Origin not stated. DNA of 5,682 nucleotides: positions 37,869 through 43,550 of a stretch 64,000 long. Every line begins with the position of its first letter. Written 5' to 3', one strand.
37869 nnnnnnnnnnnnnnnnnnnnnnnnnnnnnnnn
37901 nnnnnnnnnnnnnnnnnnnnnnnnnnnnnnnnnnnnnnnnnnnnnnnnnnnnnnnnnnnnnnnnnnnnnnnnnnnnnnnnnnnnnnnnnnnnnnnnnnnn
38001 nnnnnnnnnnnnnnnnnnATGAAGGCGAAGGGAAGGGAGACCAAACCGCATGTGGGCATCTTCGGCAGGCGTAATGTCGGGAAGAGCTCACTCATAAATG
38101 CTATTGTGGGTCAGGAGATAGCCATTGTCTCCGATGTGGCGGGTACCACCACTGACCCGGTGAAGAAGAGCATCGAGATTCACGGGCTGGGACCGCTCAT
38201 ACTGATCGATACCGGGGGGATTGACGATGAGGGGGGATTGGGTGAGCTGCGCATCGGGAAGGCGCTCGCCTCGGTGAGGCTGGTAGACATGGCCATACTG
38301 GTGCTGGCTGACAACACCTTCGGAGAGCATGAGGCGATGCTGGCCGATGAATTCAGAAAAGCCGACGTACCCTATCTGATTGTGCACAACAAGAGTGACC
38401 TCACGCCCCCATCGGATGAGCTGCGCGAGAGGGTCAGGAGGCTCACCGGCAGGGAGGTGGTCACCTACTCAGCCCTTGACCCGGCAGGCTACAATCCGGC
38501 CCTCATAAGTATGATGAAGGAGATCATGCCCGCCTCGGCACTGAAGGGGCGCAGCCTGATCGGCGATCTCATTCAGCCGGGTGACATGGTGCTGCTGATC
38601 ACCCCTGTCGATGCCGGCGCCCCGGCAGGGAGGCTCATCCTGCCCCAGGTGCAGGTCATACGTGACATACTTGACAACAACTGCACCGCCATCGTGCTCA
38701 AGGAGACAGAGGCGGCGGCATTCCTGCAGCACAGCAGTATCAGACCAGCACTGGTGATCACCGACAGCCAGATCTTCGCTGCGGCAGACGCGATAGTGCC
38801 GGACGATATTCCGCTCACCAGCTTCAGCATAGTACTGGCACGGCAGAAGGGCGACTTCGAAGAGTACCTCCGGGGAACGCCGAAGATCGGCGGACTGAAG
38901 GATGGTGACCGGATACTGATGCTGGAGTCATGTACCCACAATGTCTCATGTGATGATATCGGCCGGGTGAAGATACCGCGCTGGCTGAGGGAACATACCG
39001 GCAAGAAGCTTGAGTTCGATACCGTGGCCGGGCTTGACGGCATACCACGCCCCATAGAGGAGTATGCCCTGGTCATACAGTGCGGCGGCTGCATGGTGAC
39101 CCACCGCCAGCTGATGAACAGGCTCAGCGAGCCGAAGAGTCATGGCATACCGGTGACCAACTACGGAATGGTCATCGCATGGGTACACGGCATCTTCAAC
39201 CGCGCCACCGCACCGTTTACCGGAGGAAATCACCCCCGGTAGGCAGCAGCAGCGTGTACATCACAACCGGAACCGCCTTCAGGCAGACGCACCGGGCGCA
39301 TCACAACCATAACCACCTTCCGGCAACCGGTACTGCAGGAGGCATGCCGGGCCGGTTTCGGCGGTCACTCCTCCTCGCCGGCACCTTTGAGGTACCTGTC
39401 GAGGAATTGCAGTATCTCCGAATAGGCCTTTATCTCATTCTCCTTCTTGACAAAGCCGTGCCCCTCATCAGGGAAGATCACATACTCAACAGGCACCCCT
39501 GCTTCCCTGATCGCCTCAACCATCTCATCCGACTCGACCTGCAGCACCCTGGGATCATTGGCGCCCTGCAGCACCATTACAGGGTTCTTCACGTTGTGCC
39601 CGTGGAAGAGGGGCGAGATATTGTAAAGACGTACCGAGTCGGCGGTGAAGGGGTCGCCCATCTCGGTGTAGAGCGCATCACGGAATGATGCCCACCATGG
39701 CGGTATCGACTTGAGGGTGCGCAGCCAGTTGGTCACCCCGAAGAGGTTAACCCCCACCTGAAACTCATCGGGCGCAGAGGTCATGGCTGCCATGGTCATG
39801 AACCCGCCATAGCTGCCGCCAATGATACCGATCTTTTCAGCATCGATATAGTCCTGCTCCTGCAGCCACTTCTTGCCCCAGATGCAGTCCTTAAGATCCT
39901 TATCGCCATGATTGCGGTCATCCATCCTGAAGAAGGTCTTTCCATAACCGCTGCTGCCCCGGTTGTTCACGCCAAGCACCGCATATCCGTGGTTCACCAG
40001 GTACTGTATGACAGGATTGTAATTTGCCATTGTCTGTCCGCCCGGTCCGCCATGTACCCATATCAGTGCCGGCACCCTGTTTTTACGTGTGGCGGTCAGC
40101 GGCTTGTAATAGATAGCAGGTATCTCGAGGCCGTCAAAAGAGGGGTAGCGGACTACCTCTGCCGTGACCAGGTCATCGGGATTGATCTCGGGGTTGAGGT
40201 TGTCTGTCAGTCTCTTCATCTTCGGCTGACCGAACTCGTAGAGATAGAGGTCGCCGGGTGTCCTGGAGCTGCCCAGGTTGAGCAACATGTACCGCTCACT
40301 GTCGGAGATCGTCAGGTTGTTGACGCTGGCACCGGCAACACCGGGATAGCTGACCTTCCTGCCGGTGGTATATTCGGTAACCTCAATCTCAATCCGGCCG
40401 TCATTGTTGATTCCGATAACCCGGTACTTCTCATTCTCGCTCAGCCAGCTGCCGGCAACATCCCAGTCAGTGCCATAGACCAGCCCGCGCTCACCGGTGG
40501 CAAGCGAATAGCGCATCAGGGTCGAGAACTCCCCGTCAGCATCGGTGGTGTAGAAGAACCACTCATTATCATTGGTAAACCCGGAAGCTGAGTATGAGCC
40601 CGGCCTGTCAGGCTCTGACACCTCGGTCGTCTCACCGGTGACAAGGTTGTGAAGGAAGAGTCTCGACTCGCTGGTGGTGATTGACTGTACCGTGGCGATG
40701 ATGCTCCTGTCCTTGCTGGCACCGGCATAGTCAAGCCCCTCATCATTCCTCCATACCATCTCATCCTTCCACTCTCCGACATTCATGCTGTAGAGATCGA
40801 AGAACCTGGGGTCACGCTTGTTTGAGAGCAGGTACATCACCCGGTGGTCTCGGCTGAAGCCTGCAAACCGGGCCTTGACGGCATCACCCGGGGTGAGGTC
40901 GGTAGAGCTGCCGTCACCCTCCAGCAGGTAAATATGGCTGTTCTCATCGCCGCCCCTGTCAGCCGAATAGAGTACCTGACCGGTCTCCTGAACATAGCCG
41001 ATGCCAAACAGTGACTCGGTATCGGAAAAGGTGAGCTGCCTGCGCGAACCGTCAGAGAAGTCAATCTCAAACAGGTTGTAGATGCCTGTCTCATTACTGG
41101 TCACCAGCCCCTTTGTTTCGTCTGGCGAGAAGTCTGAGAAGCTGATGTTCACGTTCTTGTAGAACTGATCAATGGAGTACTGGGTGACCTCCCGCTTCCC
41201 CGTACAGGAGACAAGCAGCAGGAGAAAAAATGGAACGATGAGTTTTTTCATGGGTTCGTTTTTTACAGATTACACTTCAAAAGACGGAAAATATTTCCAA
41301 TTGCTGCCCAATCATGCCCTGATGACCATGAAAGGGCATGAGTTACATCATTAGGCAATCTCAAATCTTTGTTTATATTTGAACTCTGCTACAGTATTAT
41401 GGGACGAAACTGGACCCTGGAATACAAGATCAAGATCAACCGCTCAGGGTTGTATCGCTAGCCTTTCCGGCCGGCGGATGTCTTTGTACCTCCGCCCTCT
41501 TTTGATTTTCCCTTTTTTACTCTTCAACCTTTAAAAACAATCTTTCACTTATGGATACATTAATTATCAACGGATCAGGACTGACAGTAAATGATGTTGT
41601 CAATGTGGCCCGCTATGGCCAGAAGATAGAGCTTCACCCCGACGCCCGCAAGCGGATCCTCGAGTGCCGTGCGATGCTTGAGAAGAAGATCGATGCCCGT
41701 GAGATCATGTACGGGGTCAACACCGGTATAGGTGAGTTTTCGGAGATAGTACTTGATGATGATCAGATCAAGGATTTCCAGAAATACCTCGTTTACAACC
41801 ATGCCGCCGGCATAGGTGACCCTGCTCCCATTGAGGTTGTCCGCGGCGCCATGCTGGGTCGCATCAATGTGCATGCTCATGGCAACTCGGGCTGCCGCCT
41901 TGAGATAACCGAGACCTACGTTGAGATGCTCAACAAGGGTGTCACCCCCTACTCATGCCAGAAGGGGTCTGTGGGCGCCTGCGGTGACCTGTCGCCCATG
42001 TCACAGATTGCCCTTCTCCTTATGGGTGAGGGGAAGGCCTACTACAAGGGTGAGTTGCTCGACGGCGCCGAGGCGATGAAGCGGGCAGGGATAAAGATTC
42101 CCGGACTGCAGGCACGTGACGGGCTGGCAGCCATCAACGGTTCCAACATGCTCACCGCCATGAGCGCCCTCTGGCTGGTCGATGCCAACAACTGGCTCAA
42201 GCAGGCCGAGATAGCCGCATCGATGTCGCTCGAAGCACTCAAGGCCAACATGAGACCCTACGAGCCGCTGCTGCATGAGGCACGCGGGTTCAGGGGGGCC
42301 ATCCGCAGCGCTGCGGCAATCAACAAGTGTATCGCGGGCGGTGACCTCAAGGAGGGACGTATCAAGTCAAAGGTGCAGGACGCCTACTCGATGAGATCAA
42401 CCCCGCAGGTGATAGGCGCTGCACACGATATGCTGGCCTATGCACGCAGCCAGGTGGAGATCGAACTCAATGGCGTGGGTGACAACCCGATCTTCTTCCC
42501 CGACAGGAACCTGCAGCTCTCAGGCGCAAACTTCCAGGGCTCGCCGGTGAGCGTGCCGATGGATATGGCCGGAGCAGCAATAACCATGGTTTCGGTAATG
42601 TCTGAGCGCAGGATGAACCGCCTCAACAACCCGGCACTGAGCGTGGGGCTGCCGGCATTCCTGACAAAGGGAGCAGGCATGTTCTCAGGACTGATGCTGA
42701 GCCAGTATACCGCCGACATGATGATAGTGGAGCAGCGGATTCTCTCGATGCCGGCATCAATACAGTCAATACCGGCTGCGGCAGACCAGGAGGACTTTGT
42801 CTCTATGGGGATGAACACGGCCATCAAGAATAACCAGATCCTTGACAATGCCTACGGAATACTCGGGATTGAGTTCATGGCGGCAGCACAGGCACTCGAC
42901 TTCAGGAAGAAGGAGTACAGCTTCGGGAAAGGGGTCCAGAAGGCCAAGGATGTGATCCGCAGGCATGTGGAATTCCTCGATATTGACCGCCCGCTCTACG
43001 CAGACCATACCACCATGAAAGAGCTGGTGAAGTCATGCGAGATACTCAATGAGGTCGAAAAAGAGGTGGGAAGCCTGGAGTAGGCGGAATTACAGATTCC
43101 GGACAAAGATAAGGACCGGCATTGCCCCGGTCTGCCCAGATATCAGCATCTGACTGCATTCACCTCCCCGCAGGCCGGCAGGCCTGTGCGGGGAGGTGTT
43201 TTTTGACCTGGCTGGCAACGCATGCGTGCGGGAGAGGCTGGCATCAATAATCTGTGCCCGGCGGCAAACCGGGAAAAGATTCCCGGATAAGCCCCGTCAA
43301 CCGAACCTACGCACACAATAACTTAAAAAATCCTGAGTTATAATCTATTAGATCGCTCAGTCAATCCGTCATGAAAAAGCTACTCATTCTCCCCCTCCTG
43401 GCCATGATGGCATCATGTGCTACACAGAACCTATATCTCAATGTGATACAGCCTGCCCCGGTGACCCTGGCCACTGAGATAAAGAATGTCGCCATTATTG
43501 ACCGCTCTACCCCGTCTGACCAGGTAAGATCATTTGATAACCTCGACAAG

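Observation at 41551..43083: Ammonia-lyase with a Cys-derived MIO (Ala-Cys-Gly) and no hut neighbours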

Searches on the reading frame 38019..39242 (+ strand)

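Call 4: search_protein_families(library=ncbifam, proteins=[window:38019-39242:+])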
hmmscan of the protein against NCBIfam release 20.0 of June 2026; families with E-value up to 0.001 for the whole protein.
window:38019-39242:+ (407 aa): 18 families
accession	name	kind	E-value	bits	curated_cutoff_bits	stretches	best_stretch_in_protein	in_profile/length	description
TIGR03918.1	GTP_HydF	equivalog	1.1e-144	482.2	325.55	1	8-396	6-391/392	[FeFe] hydrogenase H-cluster maturation GTPase HydF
TIGR03594.1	GTPase_EngA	equivalog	2.7e-24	86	306.7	1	7-146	173-323/432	ribosome biogenesis GTPase Der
TIGR00450.1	mnmE_trmE_thdF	equivalog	2.4e-22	79.6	252.6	1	10-138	210-336/446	tRNA uridine-5-carboxymethylaminomethyl(34) synthesis GTPase MnmE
NF000908.1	PRK00089.1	equivalog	4.5e-22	78.7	237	1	12-172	6-169/291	GTPase Era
TIGR00231.1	small_GTP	domain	1.4e-21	76.9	42.5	1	9-152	3-149/164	GTP-binding protein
NF003661.0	PRK05291.1-3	equivalog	5.1e-20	72.2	380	1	11-167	218-367/448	tRNA uridine-5-carboxymethylaminomethyl(34) synthesis GTPase MnmE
TIGR00436.1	era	equivalog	5.6e-18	65.2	116.25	1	12-138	3-129/270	GTPase Era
NF002828.0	PRK03003.1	equivalog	1.4e-15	56.9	631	1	5-129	36-161/477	ribosome biogenesis GTPase Der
NF007071.0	PRK09518.1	equivalog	2.1e-15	56.3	953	1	6-128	268-391/706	bifunctional cytidylate kinase/GTPase Der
TIGR03598.1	GTPase_YsxC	equivalog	2.6e-08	33.8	124.45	1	7-45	16-55/186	ribosome biogenesis GTP-binding protein YihA/YsxC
TIGR03156.1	GTP_HflX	equivalog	6.6e-08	31.8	216.75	1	3-159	183-341/351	GTPase HflX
TIGR03597.1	GTPase_YqeH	equivalog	2.1e-07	30.4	297.4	1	9-71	155-218/361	ribosome biogenesis GTPase YqeH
TIGR03596.1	GTPase_YlqF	equivalog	3e-07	30.1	208.2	1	3-68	111-173/276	ribosome biogenesis GTPase YlqF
NF008280.0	PRK11058.1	equivalog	1.6e-05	23.9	441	1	3-129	191-322/426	ribosome rescue GTPase HflX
NF007171.0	PRK09602.1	subfamily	4.1e-05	22.6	387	0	11-49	4-41/397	YchF-related putative GTPase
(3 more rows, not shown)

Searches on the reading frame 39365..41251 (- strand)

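Call 4: search_protein_families(library=ncbifam, proteins=[window:39365-41251:-])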
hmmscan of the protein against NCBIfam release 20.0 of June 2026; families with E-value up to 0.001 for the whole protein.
window:39365-41251:- (628 aa): 10 families
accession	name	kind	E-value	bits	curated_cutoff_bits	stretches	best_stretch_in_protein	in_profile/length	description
NF053518.1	DipepPtdsDpp5Prph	equivalog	2.6e-30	105.6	900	1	190-622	222-655/655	dipeptidyl-peptidase Dpp5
NF033523.0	lasso_peptidase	equivalog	1.8e-12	46.8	400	1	345-620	358-636/638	Atxe2 family lasso peptide isopeptidase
NF041440.1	hydrolase_YghX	exception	1.1e-05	24.7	460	1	359-506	63-209/292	YghX family hydrolase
TIGR02800.1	propeller_TolB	equivalog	3.7e-05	22.8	343.15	0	33-160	235-356/418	Tol-Pal system beta propeller repeat protein TolB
NF058653.1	LipP1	equivalog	5.9e-05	22.1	350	0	557-613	238-292/300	LipP1 family hormone-sensitive lipase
NF050058.1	e_dPHAscl_type1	hypoth_equivalog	0.00011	21.8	150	1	448-583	80-206/276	extracellular catalytic domain type 1 short-chain-length polyhydroxyalkanoate depolymerase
NF047920.1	lactonase_UilS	equivalog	0.00017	21.4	400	1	387-494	18-120/285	UilS family quorum-quenching N-acyl-homoserine lactonase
NF052354.1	EstLipQMycob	equivalog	0.00049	18.8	700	0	531-600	306-376/418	esterase LipQ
NF007511.0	PRK10115.1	equivalog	0.00058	18.4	1313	0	369-512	421-564/686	oligopeptidase B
NF045945.1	ProImpepLactob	equivalog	0.00064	19.3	400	0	381-491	16-116/293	proline iminopeptidase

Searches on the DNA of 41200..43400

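Call 81: search_rna_families(source=window, start=41200, end=43400, threshold=evalue, max_evalue=1)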
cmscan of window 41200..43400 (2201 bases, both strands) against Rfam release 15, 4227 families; matches with E-value up to 1: 0.
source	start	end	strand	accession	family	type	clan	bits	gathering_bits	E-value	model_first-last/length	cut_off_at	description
